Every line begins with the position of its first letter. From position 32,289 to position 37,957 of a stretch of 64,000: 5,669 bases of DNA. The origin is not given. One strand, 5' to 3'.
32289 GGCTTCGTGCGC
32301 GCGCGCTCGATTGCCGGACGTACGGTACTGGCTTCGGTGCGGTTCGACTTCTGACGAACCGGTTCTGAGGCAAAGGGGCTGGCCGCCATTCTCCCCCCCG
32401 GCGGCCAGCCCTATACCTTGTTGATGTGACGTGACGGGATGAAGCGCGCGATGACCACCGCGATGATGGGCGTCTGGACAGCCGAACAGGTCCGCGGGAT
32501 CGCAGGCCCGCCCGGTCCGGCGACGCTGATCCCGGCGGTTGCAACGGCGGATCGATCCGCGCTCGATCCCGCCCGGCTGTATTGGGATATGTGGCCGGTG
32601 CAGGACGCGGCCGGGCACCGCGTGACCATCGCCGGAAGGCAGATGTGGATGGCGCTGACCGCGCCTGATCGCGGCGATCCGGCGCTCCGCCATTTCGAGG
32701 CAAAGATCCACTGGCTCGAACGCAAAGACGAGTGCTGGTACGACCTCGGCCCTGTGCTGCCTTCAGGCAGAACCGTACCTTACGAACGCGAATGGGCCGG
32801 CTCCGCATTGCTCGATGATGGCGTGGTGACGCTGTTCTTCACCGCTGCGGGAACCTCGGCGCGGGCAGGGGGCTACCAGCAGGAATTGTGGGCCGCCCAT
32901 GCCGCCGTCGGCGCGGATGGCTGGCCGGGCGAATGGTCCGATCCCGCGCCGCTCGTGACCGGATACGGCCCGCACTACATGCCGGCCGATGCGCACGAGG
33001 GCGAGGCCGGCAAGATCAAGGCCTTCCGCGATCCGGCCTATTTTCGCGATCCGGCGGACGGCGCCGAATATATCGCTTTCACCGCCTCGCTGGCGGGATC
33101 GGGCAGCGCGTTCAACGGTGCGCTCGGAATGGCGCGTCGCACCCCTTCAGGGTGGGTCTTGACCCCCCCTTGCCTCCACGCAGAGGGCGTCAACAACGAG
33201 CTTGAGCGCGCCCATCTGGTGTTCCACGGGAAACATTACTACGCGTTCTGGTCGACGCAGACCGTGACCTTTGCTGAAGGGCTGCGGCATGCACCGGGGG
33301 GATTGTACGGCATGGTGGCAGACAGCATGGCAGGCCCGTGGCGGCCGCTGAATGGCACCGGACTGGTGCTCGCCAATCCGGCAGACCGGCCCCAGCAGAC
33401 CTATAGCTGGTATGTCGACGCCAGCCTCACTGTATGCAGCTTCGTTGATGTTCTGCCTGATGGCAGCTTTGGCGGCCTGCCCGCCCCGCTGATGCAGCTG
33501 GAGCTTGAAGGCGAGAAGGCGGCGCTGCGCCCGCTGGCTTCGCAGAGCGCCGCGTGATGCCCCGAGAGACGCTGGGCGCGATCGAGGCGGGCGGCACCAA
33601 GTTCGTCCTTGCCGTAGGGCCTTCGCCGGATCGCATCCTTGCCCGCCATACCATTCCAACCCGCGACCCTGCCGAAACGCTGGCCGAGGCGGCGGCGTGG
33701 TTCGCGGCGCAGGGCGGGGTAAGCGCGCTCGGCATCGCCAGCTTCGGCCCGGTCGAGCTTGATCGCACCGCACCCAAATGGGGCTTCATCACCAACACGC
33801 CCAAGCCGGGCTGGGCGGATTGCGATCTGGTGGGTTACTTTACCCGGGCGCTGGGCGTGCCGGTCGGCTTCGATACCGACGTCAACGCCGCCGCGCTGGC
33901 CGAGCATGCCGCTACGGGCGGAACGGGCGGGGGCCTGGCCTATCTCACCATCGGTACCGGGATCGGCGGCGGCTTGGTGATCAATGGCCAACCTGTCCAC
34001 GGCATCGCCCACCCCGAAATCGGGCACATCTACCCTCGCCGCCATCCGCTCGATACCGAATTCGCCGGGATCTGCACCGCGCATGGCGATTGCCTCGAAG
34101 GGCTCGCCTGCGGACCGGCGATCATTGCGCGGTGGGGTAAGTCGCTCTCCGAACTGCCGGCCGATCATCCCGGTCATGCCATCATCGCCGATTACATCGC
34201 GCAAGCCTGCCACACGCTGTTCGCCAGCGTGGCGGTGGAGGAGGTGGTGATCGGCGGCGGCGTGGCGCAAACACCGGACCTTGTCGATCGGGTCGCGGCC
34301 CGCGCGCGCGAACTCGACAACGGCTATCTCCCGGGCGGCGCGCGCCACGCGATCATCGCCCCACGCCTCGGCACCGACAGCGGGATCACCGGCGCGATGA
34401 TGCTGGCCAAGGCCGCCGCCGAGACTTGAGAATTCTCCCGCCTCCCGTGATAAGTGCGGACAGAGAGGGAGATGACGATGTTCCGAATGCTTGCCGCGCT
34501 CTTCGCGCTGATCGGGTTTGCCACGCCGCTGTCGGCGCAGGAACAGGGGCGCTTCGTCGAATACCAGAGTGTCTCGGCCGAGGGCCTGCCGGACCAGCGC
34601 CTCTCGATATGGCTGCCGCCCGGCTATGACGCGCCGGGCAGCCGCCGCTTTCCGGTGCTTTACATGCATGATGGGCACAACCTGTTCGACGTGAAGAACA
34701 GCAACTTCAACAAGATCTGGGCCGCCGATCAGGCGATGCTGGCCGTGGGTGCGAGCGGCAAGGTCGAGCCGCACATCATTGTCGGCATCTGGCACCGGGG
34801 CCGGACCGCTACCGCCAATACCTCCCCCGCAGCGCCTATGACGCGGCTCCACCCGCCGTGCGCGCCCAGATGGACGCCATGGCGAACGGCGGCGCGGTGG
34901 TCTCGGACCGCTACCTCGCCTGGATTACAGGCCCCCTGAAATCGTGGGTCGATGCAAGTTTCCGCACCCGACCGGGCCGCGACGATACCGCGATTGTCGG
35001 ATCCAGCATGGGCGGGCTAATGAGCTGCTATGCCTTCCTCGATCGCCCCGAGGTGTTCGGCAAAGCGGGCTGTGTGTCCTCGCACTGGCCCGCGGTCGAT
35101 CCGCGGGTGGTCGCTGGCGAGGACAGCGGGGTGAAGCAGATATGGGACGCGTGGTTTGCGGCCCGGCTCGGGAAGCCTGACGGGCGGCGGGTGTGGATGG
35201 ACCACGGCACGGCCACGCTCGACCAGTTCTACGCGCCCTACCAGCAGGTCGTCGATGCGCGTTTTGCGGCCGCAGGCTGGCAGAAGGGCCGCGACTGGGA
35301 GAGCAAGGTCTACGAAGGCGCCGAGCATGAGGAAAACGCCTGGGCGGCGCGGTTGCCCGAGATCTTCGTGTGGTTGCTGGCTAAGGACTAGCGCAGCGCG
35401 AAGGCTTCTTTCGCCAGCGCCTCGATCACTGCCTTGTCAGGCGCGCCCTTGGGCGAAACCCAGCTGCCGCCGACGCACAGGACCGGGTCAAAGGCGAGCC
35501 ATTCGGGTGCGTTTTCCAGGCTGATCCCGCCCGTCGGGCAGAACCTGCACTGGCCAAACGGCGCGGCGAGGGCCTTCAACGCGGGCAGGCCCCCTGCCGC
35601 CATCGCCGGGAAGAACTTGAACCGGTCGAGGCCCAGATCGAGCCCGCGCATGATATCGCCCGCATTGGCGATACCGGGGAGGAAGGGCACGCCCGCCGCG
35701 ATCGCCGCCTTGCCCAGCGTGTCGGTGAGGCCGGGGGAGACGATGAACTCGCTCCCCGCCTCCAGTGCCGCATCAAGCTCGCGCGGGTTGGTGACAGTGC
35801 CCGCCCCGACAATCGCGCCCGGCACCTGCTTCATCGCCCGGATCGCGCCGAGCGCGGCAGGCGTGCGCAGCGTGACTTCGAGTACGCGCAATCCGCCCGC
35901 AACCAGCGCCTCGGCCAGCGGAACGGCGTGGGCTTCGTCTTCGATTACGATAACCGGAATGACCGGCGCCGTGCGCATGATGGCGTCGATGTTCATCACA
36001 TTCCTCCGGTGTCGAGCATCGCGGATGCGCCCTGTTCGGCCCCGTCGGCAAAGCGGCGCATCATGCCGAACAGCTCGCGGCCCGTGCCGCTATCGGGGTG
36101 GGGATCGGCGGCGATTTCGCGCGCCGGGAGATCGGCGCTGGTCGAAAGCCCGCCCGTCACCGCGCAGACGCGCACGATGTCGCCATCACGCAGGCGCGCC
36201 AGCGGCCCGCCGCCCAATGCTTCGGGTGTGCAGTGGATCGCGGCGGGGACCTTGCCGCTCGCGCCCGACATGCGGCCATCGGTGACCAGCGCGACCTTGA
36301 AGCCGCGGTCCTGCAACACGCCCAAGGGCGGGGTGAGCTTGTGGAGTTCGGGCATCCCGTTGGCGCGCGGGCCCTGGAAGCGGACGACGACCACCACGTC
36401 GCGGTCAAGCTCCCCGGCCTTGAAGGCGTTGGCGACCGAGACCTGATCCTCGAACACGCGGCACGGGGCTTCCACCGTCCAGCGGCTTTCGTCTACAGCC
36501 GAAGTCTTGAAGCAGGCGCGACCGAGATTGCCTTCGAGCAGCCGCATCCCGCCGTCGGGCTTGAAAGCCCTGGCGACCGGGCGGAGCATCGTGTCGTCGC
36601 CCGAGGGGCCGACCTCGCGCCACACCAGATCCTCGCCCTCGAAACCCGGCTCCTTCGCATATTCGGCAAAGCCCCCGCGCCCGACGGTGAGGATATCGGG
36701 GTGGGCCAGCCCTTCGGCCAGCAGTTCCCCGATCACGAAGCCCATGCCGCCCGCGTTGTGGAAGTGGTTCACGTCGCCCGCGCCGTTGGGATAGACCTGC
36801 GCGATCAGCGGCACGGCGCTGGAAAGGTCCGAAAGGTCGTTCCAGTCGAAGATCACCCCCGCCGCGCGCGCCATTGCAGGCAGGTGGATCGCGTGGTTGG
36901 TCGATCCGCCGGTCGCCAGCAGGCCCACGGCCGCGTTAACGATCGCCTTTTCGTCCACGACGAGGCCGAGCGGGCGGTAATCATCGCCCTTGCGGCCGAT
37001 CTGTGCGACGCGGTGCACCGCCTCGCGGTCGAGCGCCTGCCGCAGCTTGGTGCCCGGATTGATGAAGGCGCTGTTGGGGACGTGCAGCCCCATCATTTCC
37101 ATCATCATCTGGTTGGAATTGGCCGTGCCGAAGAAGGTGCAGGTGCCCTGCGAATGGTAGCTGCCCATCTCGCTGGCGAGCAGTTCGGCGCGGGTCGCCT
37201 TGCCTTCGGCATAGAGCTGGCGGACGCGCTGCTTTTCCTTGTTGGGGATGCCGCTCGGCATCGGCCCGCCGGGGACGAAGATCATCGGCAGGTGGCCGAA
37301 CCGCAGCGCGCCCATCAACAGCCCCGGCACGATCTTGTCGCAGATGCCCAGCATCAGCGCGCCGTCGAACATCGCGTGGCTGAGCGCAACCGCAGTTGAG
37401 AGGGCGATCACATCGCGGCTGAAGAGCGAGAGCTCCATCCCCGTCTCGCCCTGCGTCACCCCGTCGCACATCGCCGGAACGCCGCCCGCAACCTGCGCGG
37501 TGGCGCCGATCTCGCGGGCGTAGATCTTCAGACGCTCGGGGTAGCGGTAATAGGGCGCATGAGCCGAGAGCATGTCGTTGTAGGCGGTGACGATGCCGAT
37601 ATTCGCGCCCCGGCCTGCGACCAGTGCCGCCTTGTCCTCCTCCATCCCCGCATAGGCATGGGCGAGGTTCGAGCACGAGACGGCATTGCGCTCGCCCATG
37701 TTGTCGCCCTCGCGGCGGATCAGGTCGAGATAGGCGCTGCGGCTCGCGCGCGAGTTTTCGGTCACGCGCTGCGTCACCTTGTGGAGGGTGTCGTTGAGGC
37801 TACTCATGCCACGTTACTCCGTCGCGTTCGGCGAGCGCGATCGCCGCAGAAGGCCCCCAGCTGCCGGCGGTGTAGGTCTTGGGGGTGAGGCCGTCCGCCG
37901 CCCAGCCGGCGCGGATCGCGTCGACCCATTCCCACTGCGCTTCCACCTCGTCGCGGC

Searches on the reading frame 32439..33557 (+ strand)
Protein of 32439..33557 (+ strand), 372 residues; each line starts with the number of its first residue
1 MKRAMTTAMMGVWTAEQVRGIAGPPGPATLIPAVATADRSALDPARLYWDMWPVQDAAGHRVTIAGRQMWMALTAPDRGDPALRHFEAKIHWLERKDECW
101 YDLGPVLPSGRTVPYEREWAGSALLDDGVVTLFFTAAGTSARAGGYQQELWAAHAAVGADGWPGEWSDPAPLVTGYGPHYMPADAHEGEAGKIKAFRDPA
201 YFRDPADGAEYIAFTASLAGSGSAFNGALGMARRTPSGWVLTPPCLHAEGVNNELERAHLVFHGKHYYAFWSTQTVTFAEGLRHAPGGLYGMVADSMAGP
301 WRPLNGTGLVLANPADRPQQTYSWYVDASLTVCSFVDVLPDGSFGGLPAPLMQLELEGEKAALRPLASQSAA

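Call 19: search_protein_families(library=pfam, proteins=[window:32439-33557:+], max_evalue=0.00001)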
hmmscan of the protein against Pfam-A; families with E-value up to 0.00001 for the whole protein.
window:32439-33557:+ (372 aa): 1 family
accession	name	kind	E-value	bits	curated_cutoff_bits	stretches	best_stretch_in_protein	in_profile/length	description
PF02435.22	Glyco_hydro_68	-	8.6e-48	163.7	27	2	226-362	264-411/424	Levansucrase/Invertase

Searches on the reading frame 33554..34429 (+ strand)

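Call 19: search_protein_families(library=pfam, proteins=[window:33554-34429:+], max_evalue=0.00001)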
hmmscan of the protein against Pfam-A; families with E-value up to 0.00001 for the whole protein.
window:33554-34429:+ (291 aa): 1 family
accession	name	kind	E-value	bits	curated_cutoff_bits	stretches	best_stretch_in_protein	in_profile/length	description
PF00480.26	ROK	-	4.6e-50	171.2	22.9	1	8-287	2-293/294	ROK family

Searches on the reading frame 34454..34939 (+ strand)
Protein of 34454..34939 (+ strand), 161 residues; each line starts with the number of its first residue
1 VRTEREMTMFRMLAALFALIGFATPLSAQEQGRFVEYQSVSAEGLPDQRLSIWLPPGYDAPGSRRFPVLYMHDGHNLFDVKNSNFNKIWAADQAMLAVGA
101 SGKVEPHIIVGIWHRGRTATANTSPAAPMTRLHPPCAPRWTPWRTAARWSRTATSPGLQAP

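Call 73: search_protein_families(library=pfam, proteins=[window:34454-34939:+], max_evalue=0.0001)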
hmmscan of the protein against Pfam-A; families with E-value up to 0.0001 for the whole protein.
window:34454-34939:+ (161 aa): 1 family
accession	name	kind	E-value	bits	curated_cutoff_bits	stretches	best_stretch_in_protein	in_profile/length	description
PF00756.26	Esterase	-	7.9e-07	29.5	22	1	49-120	9-71/251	Putative esterase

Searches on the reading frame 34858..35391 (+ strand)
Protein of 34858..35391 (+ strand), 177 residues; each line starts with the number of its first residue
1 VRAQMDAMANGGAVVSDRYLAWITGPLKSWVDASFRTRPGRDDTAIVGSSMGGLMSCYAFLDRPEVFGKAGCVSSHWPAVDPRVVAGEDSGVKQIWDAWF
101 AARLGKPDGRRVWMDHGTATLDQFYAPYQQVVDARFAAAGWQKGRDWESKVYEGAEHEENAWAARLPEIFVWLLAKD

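Call 73: search_protein_families(library=pfam, proteins=[window:34858-35391:+], max_evalue=0.0001)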
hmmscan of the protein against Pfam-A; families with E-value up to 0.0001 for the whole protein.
window:34858-35391:+ (177 aa): 1 family
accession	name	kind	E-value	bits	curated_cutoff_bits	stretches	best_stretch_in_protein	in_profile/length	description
PF00756.26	Esterase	-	8.9e-17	62.1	22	1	16-172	91-250/251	Putative esterase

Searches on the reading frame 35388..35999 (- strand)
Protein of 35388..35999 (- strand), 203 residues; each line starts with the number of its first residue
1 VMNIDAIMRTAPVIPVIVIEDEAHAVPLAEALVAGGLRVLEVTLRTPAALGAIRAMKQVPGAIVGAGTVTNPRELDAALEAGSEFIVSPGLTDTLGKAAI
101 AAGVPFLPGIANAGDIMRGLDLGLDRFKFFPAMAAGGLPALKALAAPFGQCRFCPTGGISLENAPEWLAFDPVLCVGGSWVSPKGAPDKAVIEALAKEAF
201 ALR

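Call 73: search_protein_families(library=pfam, proteins=[window:35388-35999:-], max_evalue=0.0001)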
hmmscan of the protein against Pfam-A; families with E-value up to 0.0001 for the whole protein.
window:35388-35999:- (203 aa): 1 family
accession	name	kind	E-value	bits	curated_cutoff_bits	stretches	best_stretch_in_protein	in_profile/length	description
PF01081.25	Aldolase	-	8.6e-75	250.9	27.8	1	4-192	1-193/196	KDPG and KHG aldolase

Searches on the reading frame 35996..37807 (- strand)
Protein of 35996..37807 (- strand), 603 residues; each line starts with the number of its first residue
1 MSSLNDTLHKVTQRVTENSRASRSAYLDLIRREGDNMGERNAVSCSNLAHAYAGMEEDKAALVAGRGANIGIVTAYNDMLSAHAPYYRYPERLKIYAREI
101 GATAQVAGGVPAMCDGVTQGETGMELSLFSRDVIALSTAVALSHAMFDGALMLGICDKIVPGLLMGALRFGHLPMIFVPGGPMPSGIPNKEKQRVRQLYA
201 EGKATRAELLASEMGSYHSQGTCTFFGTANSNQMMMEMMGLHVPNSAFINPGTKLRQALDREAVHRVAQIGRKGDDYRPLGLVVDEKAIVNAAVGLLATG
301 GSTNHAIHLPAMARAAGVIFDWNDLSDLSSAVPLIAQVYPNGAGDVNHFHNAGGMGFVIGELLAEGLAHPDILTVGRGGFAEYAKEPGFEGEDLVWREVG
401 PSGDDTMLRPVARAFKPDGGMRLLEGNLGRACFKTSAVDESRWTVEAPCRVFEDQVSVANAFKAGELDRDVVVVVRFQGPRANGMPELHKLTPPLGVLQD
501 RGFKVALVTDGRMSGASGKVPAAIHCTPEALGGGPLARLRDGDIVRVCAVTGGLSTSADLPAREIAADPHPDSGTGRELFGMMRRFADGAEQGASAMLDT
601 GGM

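Call 20: search_protein_families(library=pfam, proteins=[window:35996-37807:-], max_evalue=0.00001)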
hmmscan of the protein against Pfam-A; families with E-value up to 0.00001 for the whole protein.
window:35996-37807:- (603 aa): 2 families
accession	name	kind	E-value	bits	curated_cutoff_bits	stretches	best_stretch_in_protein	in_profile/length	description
PF00920.27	ILVD_EDD_N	-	2.7e-95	319.6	27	1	69-377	3-310/316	Dihydroxy-acid/6-phosphogluconate dehydratase N-terminal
PF24877.1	ILV_EDD_C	-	2.5e-46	157.9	27.7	1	407-594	2-191/191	Dihydroxy-acid/6-phosphogluconate dehydratase C-terminal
